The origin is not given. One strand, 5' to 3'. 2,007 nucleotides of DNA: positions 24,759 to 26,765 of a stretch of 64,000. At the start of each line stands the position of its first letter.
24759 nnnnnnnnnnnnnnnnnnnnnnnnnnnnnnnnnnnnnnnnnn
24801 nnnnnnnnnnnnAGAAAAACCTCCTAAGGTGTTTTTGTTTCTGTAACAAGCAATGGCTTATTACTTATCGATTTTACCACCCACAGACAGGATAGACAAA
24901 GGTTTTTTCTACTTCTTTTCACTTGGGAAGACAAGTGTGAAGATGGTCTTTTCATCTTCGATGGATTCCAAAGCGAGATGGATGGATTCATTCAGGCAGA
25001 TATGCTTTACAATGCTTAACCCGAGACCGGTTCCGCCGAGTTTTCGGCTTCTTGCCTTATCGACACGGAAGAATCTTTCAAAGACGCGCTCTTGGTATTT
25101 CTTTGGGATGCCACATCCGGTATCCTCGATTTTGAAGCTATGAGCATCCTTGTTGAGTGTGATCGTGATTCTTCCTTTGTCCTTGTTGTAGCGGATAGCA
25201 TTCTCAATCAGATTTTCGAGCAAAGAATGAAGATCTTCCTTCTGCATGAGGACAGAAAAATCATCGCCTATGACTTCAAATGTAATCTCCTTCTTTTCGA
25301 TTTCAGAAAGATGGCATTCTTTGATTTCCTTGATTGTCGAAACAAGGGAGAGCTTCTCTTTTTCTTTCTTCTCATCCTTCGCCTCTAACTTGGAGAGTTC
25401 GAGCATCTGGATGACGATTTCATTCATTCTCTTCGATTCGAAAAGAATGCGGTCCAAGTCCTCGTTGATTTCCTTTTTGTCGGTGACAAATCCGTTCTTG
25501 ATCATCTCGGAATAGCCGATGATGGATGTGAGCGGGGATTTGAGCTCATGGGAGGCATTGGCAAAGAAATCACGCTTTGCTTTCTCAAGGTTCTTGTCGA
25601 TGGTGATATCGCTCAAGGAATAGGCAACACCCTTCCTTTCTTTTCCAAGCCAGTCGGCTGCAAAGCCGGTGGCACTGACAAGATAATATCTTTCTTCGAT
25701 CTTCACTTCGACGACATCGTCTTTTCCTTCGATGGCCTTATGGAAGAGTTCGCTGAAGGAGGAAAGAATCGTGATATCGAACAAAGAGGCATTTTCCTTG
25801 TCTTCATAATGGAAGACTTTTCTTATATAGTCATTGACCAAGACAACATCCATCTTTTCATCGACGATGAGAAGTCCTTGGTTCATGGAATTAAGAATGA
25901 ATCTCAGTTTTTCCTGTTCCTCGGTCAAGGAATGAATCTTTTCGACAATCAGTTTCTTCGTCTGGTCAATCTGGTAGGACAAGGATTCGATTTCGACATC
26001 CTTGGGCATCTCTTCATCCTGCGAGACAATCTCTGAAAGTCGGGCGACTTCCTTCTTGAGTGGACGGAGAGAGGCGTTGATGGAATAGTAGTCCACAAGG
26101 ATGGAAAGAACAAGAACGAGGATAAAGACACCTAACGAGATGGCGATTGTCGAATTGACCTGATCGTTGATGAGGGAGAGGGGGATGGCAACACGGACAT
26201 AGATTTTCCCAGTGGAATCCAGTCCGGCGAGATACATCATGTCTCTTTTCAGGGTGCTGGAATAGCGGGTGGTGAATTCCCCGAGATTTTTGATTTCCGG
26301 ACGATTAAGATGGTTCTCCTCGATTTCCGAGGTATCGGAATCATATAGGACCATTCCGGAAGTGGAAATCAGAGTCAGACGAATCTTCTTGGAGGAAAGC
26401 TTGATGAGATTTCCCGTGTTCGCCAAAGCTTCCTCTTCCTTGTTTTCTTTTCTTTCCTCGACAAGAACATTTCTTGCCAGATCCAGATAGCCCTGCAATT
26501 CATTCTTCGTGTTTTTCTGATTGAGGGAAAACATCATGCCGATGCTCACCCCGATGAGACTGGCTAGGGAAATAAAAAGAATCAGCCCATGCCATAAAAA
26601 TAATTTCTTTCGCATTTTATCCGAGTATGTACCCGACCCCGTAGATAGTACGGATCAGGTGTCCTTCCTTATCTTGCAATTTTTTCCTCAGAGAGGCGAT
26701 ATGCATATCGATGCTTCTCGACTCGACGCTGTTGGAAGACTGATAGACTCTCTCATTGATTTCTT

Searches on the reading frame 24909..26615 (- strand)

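Call 72: search_protein_families(library=pfam, proteins=[window:24909-26615:-], max_evalue=0.00001)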
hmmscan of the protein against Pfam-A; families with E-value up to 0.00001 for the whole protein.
window:24909-26615:- (568 aa): 2 families
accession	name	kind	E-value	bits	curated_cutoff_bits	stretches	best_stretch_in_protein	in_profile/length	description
PF02518.31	HATPase_c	-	2.9e-24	86.1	26.4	1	459-566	3-110/111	Histidine kinase-, DNA gyrase B-, and HSP90-like ATPase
PF00512.31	HisKA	-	1.2e-17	64.1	26.9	1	346-412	1-65/66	His Kinase A (phospho-acceptor) domain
